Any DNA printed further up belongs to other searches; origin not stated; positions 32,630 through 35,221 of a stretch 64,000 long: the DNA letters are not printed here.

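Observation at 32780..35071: Unusual single-polypeptide fusion of a DPM1/GtrB-like GT2 and a cellulose-synthase-like processive GT2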

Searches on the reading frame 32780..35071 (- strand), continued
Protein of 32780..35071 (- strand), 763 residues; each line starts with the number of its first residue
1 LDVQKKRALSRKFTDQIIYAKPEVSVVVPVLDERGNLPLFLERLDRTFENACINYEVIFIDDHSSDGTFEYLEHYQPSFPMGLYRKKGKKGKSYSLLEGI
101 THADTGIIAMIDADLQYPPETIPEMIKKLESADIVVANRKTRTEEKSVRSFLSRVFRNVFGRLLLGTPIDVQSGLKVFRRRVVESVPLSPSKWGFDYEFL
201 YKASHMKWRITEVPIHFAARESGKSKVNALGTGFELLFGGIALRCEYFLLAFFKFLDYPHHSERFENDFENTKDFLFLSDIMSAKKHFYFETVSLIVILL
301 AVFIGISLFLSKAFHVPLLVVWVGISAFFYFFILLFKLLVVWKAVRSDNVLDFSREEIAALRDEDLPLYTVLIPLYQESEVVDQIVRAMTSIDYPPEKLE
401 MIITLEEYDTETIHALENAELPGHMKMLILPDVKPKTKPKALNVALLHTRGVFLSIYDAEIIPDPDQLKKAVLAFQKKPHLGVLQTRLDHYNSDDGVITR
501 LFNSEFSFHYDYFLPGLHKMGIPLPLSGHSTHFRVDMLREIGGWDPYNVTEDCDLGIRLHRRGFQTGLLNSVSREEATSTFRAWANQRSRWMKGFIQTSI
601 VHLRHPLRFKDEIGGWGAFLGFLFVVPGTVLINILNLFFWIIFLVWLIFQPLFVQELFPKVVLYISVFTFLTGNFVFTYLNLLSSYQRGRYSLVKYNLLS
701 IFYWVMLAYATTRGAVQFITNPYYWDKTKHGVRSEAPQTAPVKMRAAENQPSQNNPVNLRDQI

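Call 15: find_encoding_contigs(protein=P0073, flank=8000, max_places=2)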
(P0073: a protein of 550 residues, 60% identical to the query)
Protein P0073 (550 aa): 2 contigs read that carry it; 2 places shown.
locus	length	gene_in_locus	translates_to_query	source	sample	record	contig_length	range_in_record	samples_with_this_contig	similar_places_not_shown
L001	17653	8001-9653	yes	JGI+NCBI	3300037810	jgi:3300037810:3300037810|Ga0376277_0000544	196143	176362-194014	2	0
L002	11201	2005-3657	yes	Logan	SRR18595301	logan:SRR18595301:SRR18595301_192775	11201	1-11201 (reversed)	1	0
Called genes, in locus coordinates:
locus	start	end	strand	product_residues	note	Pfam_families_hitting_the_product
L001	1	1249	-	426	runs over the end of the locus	PF09335:VTT_dom, PF01569:PAP2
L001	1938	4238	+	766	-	PF00535:Glycos_transf_2 (faint), PF13641:Glyco_tranf_2_3 (weak), PF13632:Glyco_trans_2_3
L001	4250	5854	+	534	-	PF00704:Glyco_hydro_18, PF02839:CBM_5_12 (weak)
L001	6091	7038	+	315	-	PF00535:Glycos_transf_2, PF10111:Glyco_tranf_2_2 (weak), PF13641:Glyco_tranf_2_3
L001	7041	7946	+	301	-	PF03706:LPG_synthase_TM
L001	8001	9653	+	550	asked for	PF13506:Glyco_transf_21, PF00535:Glycos_transf_2 (weak), PF13641:Glyco_tranf_2_3, PF13632:Glyco_trans_2_3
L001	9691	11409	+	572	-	PF13231:PMT_2 (weak)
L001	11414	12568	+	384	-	PF01270:Glyco_hydro_8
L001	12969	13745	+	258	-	-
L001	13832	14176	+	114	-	-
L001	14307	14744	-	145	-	-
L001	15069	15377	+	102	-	PF01909:NTP_transf_2, PF18765:Polbeta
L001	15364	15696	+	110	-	PF01934:HepT-like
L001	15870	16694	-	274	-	PF01113:DapB_N, PF05173:DapB_C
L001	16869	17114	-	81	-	PF01541:GIY-YIG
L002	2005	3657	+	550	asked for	PF13506:Glyco_transf_21, PF00535:Glycos_transf_2 (weak), PF13641:Glyco_tranf_2_3, PF13632:Glyco_trans_2_3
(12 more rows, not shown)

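Call 16: find_encoding_contigs(protein=P0088, flank=8000, max_places=2)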
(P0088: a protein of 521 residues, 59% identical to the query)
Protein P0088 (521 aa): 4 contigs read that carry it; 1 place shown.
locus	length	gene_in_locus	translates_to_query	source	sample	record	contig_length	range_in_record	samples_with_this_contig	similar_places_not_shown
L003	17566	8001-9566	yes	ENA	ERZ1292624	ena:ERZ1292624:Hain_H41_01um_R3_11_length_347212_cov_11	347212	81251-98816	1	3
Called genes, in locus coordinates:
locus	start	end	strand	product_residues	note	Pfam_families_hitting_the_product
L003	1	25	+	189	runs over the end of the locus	PF00717:Peptidase_S24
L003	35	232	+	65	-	-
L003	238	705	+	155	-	PF08534:Redoxin, PF00578:AhpC-TSA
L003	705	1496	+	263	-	PF12705:PDDEXK_1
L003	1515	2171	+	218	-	PF11303:DUF3105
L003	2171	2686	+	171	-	-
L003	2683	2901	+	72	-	-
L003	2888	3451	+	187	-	-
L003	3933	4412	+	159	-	-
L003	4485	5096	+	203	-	PF09335:VTT_dom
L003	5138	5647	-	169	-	-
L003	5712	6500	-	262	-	PF02673:BacA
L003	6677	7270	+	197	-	-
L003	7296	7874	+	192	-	-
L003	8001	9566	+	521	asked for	PF13506:Glyco_transf_21 (weak), PF13641:Glyco_tranf_2_3, PF00535:Glycos_transf_2, PF13632:Glyco_trans_2_3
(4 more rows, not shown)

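Call 17: find_encoding_contigs(protein=P0044, flank=8000, max_places=2)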
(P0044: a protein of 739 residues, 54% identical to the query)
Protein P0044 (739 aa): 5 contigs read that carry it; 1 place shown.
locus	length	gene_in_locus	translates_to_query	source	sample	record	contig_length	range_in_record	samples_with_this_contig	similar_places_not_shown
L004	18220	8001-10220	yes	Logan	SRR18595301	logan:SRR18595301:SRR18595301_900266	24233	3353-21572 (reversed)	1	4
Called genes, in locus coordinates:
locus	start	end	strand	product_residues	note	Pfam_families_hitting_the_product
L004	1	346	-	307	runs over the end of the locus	PF00294:PfkB, PF08543:Phos_pyr_kin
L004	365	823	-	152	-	-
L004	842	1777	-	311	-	-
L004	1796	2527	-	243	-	PF13098:Thioredoxin_2 (weak), PF13462:Thioredoxin_4, PF01323:DSBA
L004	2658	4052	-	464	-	PF04294:VanW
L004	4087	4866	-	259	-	PF00512:HisKA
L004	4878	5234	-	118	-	PF00072:Response_reg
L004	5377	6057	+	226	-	PF05638:T6SS_HCP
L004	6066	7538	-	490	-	PF01341:Glyco_hydro_6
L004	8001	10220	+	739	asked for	PF00535:Glycos_transf_2, PF13506:Glyco_transf_21, PF00535:Glycos_transf_2, PF13641:Glyco_tranf_2_3, PF13632:Glyco_trans_2_3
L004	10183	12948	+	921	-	PF01270:Glyco_hydro_8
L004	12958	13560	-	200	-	-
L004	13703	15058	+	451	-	PF03448:MgtE_N, PF00571:CBS (faint), PF01769:MgtE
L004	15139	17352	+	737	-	PF00982:Glyco_transf_20, PF02358:Trehalose_PPase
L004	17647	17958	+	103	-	-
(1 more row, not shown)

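Call 24: find_related_loci(query=A1, collection=genome_contigs, flank=10000)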
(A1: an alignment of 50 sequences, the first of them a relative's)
Query A1 (763 aa) in genome_contigs; peptide patterns used: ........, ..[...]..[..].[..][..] (x = any residue, [..] = any of these).
346 stretches matched a pattern; 223 encode a relative of the query (tblastn E <= 1e-3); the best 80 are kept; 80 distinct loci.
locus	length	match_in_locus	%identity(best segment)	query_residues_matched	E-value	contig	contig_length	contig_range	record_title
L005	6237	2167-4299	58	23-731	0e+0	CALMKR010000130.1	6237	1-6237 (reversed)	MAG TPA_asm: uncultured bacterium isolate SRR5676466_bin.108_CONCOCT_v1.1_MAG genome assembly, contig: ERZ724530.4096, w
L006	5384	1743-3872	58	23-731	0e+0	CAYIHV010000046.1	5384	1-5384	MAG TPA_asm: uncultured Candidatus Saccharibacteria bacterium isolate ERP119705_co22_57 genome assembly, contig: NODE_11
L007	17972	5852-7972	56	24-732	0e+0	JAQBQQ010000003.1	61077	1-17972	MAG: Candidatus Peribacteria bacterium isolate RYN_377 scaffold_2965470, whole genome shotgun sequence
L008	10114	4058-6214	54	24-744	0e+0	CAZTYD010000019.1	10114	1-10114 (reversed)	MAG TPA_asm: uncultured Candidatus Peribacteria bacterium isolate SRP342105_co1_375 genome assembly, contig: NODE_9171_l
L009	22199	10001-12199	52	17-745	0e+0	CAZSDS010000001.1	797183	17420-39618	MAG TPA_asm: uncultured Candidatus Saccharibacteria bacterium isolate SRP144015_co1_51 genome assembly, contig: NODE_1_l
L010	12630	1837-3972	56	24-737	0e+0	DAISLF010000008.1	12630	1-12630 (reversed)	MAG TPA_asm: Candidatus Peribacteria bacterium isolate CTOTU41302 NODE_2995_length_12630_cov_3.846998, whole genome shot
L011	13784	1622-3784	54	24-746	0e+0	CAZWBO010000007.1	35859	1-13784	MAG TPA_asm: uncultured Candidatus Peribacteria bacterium isolate SRP286056_co3_141 genome assembly, contig: NODE_839_le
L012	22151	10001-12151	54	24-742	0e+0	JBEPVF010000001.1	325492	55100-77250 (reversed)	MAG: Candidatus Peribacteria bacterium isolate 22E.rosella_refined.299 NODE_12_length_325492_cov_14.964571, whole genome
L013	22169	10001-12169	54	20-741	0e+0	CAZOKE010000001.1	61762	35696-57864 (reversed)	MAG TPA_asm: uncultured Candidatus Saccharibacteria bacterium isolate SRP272529_co2_320 genome assembly, contig: NODE_61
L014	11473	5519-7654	53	19-732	0e+0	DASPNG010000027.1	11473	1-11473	MAG TPA_asm: Candidatus Binatia bacterium isolate SMAG_U12115 k141_144183, whole genome shotgun sequence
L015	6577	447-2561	54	24-731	0e+0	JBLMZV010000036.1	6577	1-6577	MAG: Candidatus Saccharibacteria bacterium isolate MAG194 PRJNA951521_bin51_renamed_35, whole genome shotgun sequence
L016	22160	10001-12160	53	24-745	0e+0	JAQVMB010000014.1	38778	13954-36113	MAG: Candidatus Peribacteraceae bacterium isolate STF1_123 NODE_2090_length_38778_cov_4.123386_Sandtown_F1, whole genome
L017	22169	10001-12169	50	6-731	0e+0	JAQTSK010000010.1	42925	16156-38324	MAG: Candidatus Peribacteraceae bacterium isolate STB_185 NODE_1838_length_42925_cov_3.972873_Sandtown_B, whole genome s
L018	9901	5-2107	55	36-738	0e+0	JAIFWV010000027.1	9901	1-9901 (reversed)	MAG: Candidatus Doudnabacteria bacterium isolate viral-cat_48_13 PAFVLPS_2018_scaffold_32499, whole genome shotgun seque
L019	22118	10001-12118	53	24-731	0e+0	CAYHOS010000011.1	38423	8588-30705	MAG TPA_asm: uncultured Candidatus Peribacteria bacterium isolate ERP119705_co14_291 genome assembly, contig: NODE_695_l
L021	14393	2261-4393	57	23-731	0e+0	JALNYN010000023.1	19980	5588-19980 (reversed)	MAG: Candidatus Paceibacterota bacterium isolate SO_2017_GW1 bin 180 NODE_10432_length_19980_cov_3.777968_OW334_2017, wh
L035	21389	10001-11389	59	268-731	2e-178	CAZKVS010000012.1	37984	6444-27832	MAG TPA_asm: uncultured Candidatus Saccharibacteria bacterium isolate SRP286056_co2_73 genome assembly, contig: NODE_139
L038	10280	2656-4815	39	20-740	1e-174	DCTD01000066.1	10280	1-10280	MAG TPA_asm: Patescibacteria group bacterium UBA1449 UBA1449_contig_100603, whole genome shotgun sequence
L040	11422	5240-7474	38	19-763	4e-169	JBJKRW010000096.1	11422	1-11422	MAG: Microgenomates group bacterium isolate Bin_68 S1Ck127_2666492_flag_1_multi_7.0000_len_11422, whole genome shotgun s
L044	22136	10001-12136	39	22-732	2e-166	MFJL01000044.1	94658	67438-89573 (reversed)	MAG: Candidatus Gottesmanbacteria bacterium RIFCSPHIGHO2_02_FULL_39_11 rifcsphigho2_02_scaffold_877, whole genome shotgu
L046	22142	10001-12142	38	23-737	4e-165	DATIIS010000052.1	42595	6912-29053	MAG TPA_asm: Candidatus Saccharimonadales bacterium isolate SMAG_U15671 k141_355234, whole genome shotgun sequence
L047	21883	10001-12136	40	20-731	4e-165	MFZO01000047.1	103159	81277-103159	MAG: Candidatus Roizmanbacteria bacterium RIFCSPHIGHO2_02_FULL_38_11 rifcsphigho2_02_scaffold_808, whole genome shotgun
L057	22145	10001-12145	38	17-732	1e-159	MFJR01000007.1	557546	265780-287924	MAG: Candidatus Gottesmanbacteria bacterium RIFCSPLOWO2_01_FULL_39_12b rifcsplowo2_01_scaffold_21, whole genome shotgun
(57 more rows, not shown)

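Call 26: predict_structure(alignment_id=A1)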
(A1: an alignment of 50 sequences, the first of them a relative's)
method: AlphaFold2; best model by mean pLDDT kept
length: 763 residues; sequences in the alignment: 50
mean_pLDDT: 86.9   pTM: 0.83
mean pLDDT of the five models: 86.9, 86.2, 85.9, 85.5, 85.2
residues with pLDDT >= 90: 457; 70-90: 241; 50-70: 20; < 50: 45
segments of 3 or more residues with pLDDT < 50: 7-18, 734-763
pLDDT, mean of each block of 10 residues (from residue 1): 45 45 95 94 96 97 94 93 94 95 96 94 97 95 65 80 86 94 92 93 95 90 81 89 94 94 90 92 88 95 97 92 88 91 87 96 97 91 92 97 93 95 95 87 95 93 96 96 91 86 85 89 80 95 90 88 91 88 89 92 94 93 93 88 86 78 76 83 84 82 89 93 73 47 36 37 35
secondary structure, 60 per line:
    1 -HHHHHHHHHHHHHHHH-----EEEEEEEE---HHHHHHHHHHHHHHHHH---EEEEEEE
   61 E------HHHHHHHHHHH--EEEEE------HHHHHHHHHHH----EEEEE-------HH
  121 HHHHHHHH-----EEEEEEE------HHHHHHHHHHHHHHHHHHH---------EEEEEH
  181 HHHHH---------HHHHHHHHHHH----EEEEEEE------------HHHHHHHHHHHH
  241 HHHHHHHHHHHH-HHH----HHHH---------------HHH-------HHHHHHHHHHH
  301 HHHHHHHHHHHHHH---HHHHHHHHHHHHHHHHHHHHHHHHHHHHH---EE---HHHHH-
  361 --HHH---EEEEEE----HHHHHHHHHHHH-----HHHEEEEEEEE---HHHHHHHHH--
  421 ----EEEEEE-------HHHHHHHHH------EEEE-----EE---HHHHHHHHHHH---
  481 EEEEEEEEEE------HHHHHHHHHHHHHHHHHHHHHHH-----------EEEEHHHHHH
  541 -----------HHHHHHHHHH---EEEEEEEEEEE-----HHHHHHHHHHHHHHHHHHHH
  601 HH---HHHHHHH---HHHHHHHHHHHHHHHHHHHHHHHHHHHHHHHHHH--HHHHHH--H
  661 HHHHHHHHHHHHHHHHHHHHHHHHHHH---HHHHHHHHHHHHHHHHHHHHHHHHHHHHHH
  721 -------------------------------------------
elements in order (helices of 4 or more, strands of 3 or more residues): H2-17 E23-30 H34-50 E54-61 H68-78 E81-85 H92-102 E107-111 H119-128 E134-140 H147-165 E175-179 H180-185 H195-205 E210-216 H229-252 H261-264 H290-314 H318-346 H355-359 E369-374 H379-390 E399-406 H410-418 E425-430 H438-446 E453-456 H467-477 E481-490 H497-519 E531-534 H535-540 H552-561 E565-575 H581-602 H606-612 H616-649 H652-657 H660-687 H691-720
